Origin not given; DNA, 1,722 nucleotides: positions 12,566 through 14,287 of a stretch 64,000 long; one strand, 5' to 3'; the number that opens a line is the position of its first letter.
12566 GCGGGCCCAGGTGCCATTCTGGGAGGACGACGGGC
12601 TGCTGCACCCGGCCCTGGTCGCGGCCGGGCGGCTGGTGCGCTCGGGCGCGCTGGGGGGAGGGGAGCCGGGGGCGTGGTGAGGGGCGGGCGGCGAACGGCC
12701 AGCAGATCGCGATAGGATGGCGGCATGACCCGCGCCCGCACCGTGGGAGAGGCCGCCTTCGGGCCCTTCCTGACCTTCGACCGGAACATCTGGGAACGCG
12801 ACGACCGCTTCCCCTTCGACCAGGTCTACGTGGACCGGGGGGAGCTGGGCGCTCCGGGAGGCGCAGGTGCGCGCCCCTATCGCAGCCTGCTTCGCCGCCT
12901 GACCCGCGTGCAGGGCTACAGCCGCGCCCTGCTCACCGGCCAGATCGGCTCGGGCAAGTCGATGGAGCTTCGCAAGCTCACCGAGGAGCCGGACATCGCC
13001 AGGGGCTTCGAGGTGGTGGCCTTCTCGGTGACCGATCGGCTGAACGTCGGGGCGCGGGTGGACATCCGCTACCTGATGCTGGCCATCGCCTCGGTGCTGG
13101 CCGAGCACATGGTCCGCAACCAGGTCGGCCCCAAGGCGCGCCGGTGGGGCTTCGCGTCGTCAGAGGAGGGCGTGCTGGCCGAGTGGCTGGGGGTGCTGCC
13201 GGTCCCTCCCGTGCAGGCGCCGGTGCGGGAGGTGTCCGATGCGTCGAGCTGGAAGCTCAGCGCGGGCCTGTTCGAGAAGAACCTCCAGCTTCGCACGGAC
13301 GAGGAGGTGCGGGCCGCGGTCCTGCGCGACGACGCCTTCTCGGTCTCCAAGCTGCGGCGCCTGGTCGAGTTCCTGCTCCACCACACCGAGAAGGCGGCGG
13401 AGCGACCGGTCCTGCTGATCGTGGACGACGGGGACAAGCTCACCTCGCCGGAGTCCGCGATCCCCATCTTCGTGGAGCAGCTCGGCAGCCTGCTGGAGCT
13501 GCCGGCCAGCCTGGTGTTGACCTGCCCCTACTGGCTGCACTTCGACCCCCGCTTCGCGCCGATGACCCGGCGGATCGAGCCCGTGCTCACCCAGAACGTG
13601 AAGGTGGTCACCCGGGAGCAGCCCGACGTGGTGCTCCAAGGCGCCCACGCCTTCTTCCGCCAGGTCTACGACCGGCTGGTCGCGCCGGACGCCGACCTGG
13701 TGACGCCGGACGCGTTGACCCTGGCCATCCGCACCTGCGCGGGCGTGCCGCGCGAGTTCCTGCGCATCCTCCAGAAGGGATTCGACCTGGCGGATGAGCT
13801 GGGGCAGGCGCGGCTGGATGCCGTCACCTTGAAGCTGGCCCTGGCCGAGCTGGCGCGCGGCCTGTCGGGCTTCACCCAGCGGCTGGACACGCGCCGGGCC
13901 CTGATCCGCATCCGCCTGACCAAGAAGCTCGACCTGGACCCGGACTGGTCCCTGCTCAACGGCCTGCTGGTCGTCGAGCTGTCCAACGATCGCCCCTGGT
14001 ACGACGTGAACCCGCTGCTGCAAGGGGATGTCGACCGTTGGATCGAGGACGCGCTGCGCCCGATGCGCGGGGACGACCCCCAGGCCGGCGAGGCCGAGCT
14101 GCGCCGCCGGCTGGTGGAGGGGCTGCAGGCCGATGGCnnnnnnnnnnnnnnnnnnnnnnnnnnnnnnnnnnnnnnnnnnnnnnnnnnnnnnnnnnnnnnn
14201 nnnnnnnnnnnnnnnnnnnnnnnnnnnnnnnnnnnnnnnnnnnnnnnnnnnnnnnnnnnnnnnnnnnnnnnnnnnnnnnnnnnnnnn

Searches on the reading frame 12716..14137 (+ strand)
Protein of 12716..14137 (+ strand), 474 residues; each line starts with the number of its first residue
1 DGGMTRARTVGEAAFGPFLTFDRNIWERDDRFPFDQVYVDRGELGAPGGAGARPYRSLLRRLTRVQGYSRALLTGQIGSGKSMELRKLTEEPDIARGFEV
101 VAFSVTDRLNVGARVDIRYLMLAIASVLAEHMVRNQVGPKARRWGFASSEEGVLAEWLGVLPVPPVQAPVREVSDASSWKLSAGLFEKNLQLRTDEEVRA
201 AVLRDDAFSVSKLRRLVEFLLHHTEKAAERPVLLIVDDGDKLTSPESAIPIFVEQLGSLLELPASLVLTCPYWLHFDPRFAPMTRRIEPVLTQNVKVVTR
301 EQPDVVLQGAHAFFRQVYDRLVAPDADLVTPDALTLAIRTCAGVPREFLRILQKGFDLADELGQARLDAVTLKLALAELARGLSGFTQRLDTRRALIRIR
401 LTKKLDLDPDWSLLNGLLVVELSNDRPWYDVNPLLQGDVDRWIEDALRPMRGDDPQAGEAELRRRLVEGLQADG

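Call 87: search_protein_families(library=pfam, proteins=[window:12716-14137:+], max_evalue=0.001)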
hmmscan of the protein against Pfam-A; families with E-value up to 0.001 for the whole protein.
window:12716-14137:+ (474 aa): 2 families
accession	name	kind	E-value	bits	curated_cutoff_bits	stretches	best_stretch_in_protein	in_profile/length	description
PF13401.12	AAA_22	-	0.00015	22.6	27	0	71-103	8-39/130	AAA domain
PF13191.12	AAA_16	-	0.00018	22.5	32.6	1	57-244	14-146/167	AAA ATPase domain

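Call 100: search_protein_families(library=padloc, proteins=[window:12716-14137:+], max_evalue=0.001)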
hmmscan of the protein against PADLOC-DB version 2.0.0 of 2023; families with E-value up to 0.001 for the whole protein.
window:12716-14137:+ (474 aa): 0 families
